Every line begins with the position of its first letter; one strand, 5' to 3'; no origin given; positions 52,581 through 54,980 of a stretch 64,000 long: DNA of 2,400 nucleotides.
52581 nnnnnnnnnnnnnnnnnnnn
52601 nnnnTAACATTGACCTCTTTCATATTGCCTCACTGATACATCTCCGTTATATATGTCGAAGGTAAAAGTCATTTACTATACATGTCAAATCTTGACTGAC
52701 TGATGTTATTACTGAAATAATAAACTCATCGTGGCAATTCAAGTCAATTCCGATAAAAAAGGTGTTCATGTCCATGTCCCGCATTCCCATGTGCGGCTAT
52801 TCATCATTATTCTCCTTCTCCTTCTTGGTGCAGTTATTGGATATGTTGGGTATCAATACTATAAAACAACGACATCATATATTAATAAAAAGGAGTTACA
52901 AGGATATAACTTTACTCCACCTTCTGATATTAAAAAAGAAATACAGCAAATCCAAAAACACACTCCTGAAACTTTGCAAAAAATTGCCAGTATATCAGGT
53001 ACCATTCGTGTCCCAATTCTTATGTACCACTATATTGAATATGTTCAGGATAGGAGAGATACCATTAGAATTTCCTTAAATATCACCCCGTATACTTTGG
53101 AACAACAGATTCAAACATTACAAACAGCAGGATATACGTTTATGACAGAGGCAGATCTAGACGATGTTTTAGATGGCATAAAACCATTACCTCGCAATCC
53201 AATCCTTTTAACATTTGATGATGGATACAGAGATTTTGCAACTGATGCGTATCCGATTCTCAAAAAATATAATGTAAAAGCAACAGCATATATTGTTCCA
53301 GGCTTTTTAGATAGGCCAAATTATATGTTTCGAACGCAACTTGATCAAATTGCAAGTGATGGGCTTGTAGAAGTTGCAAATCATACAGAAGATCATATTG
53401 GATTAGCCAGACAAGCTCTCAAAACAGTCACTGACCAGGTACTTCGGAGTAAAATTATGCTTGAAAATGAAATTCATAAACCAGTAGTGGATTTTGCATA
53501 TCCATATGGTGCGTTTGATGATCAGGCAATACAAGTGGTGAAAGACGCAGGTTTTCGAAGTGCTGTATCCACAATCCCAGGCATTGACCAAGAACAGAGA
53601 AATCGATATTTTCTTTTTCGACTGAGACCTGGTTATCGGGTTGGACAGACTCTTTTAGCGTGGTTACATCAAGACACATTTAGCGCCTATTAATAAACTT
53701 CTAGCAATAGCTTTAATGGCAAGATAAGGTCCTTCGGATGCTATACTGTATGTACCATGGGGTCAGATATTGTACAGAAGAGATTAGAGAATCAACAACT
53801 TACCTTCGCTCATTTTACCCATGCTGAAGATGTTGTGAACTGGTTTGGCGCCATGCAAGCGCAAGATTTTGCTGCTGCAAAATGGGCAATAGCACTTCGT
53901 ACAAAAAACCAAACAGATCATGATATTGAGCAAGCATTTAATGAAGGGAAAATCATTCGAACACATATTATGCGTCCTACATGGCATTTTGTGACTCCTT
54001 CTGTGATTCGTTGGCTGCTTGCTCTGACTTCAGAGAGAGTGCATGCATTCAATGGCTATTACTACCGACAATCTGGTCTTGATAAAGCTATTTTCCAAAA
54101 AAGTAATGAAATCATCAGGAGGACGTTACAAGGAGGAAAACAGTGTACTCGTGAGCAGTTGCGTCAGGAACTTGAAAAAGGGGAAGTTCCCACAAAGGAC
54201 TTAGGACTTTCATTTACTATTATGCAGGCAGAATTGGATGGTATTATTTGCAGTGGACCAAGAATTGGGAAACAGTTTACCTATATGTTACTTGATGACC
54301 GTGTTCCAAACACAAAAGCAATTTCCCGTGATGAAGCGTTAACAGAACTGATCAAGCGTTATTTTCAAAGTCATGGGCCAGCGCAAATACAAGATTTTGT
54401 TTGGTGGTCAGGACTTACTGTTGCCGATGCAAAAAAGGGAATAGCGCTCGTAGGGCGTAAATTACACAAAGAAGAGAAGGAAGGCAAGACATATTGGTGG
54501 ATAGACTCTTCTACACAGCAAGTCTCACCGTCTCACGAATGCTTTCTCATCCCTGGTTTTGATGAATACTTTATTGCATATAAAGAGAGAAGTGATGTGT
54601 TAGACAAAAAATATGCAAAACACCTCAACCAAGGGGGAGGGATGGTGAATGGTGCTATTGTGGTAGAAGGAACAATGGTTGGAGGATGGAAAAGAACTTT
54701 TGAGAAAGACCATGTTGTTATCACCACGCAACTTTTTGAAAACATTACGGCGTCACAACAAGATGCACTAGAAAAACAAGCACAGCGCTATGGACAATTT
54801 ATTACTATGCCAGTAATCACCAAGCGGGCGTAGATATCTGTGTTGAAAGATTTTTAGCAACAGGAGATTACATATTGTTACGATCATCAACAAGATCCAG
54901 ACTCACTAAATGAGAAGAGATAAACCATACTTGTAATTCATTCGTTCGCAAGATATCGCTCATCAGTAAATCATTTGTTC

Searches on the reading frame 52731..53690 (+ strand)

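Call 37: search_protein_families(library=pfam, proteins=[window:52731-53690:+], max_evalue=0.001)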
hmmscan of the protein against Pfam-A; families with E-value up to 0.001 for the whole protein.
window:52731-53690:+ (320 aa): 1 family
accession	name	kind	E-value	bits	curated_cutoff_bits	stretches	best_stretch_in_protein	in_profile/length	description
PF01522.26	Polysacc_deac_1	-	2.1e-26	92.8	23.1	1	152-276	3-122/124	Polysaccharide deacetylase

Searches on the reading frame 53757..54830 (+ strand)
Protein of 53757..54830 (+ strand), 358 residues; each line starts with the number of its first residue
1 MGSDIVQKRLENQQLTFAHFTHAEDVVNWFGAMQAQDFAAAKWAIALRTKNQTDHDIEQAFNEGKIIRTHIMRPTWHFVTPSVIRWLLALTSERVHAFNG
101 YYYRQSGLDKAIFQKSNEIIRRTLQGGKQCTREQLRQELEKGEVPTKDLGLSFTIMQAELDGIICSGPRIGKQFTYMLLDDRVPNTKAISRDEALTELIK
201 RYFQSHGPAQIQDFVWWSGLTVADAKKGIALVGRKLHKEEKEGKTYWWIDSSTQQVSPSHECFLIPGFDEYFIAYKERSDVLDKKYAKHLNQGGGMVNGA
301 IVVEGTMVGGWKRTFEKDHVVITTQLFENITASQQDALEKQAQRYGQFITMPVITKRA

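Call 37: search_protein_families(library=pfam, proteins=[window:53757-54830:+], max_evalue=0.001)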
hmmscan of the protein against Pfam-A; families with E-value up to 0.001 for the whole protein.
window:53757-54830:+ (358 aa): 1 family
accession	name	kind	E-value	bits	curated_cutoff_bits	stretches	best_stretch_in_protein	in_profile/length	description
PF06224.18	AlkZ-like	-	1e-63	216.4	25.9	1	27-348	1-329/329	DNA glycosylase AlkZ-like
